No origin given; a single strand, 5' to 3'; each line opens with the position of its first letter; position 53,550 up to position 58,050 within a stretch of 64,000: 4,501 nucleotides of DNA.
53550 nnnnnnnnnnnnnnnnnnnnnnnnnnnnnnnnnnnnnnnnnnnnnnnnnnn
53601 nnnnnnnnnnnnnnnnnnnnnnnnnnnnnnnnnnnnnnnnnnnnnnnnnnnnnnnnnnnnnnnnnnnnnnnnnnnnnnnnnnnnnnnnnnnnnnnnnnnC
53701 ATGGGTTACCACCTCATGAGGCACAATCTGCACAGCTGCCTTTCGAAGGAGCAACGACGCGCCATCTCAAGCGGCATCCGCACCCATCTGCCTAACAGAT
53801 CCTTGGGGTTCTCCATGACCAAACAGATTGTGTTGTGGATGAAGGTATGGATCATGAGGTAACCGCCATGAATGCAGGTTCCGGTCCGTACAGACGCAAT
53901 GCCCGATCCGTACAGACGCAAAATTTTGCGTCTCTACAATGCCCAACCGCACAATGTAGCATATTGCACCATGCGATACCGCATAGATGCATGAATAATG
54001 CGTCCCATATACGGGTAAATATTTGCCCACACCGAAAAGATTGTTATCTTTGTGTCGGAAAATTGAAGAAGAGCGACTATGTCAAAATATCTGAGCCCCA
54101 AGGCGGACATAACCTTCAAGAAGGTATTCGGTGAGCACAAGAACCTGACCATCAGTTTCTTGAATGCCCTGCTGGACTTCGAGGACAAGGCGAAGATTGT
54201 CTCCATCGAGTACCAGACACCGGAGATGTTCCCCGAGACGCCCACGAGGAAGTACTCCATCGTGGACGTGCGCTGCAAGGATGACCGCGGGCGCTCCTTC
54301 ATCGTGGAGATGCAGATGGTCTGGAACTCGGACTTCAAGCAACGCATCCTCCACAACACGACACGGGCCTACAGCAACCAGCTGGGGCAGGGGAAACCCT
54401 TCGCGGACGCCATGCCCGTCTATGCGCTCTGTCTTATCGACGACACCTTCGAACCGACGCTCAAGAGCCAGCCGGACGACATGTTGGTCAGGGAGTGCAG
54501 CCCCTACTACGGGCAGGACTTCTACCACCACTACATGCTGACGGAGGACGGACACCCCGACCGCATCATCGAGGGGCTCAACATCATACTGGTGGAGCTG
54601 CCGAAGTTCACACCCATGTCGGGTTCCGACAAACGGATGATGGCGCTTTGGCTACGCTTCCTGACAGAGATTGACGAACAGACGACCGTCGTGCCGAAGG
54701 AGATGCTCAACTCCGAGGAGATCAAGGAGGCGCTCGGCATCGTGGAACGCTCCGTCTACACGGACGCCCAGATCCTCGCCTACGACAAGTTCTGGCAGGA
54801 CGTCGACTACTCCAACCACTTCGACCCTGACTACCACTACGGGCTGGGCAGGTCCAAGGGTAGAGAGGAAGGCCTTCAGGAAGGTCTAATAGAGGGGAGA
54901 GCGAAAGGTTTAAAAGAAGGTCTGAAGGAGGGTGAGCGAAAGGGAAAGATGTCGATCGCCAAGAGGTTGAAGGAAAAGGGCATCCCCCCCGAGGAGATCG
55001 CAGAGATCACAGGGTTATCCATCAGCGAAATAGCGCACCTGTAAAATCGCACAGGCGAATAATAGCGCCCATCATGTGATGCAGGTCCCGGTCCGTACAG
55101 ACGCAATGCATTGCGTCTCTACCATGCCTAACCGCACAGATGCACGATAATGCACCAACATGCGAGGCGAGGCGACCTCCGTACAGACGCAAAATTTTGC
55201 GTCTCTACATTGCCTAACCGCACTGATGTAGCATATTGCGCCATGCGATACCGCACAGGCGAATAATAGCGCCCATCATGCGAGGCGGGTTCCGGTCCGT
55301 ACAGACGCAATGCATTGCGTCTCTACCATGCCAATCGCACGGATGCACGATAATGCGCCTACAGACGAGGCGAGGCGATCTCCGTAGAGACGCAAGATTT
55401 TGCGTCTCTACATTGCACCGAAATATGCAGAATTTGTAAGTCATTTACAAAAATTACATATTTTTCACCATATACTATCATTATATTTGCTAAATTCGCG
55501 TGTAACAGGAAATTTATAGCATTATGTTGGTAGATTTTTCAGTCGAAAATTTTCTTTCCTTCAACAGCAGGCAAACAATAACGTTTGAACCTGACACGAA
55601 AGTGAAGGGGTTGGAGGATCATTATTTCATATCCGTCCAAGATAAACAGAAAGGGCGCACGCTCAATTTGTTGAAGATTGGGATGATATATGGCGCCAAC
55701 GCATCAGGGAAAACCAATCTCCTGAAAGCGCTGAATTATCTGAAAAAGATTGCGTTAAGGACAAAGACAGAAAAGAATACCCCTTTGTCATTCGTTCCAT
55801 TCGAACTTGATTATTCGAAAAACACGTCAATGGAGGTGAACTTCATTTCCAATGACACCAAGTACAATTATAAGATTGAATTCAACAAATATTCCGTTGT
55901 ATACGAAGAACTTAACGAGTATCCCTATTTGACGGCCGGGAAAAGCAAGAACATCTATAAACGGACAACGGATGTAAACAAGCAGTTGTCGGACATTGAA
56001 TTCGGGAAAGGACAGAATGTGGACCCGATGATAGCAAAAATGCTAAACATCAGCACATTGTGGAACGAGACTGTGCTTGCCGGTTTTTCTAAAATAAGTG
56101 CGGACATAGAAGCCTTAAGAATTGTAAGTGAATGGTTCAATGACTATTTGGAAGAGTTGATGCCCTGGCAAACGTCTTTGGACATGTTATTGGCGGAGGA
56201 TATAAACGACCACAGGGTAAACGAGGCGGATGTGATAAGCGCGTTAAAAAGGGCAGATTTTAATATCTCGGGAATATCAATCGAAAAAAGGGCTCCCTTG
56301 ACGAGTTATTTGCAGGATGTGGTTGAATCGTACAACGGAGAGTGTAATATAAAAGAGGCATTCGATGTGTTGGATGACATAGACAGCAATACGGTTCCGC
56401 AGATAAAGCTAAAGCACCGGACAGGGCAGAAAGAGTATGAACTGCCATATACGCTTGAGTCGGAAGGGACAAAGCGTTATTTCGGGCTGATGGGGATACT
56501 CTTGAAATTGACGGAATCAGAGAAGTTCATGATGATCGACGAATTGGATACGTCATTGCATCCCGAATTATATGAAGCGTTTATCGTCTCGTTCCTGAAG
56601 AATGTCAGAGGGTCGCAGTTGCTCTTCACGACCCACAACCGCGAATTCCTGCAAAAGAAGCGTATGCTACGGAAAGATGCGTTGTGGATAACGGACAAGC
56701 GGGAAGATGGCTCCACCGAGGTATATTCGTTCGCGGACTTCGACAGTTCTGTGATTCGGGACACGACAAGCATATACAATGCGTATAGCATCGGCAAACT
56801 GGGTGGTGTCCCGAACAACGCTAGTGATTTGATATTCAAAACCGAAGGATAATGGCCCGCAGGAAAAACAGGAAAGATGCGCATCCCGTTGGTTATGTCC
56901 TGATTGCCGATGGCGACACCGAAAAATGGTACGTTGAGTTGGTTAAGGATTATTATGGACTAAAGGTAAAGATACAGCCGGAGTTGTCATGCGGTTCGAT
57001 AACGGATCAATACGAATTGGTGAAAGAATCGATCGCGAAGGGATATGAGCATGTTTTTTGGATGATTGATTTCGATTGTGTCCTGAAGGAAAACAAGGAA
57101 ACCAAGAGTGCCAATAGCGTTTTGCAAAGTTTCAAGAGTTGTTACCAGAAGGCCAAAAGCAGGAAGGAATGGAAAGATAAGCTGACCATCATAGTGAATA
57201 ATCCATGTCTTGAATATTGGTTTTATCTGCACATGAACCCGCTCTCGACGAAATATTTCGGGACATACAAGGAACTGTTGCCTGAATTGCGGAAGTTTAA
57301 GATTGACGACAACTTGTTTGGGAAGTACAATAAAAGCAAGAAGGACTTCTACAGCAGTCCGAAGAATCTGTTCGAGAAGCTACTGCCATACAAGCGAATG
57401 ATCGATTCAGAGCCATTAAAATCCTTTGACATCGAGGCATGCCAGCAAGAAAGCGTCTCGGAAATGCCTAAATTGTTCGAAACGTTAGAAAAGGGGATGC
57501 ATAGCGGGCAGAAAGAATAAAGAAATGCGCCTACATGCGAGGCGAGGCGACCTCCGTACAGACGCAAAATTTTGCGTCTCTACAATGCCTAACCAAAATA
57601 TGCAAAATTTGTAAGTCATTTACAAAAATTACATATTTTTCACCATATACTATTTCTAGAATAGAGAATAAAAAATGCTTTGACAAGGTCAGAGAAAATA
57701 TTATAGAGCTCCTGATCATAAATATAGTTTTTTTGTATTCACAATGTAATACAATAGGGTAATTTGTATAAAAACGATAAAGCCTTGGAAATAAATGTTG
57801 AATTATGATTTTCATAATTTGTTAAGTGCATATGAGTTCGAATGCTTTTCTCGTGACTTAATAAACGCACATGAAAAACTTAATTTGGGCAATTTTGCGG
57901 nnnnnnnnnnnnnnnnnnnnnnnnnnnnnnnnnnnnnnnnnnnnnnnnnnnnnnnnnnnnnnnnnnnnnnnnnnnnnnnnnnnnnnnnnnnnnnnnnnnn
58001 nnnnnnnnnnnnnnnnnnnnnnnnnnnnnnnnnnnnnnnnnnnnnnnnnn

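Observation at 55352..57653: ~128-bp direct repeats (palindrome plus identical 58-bp tail) bracket the ATPase/RloB pair and precede the STAND gene, giving a cassette-like organisation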

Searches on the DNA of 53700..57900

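Call 45: search_rna_families(source=window, start=53700, end=57900, threshold=evalue, max_evalue=1)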
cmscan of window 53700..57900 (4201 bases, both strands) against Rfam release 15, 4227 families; matches with E-value up to 1: 0.
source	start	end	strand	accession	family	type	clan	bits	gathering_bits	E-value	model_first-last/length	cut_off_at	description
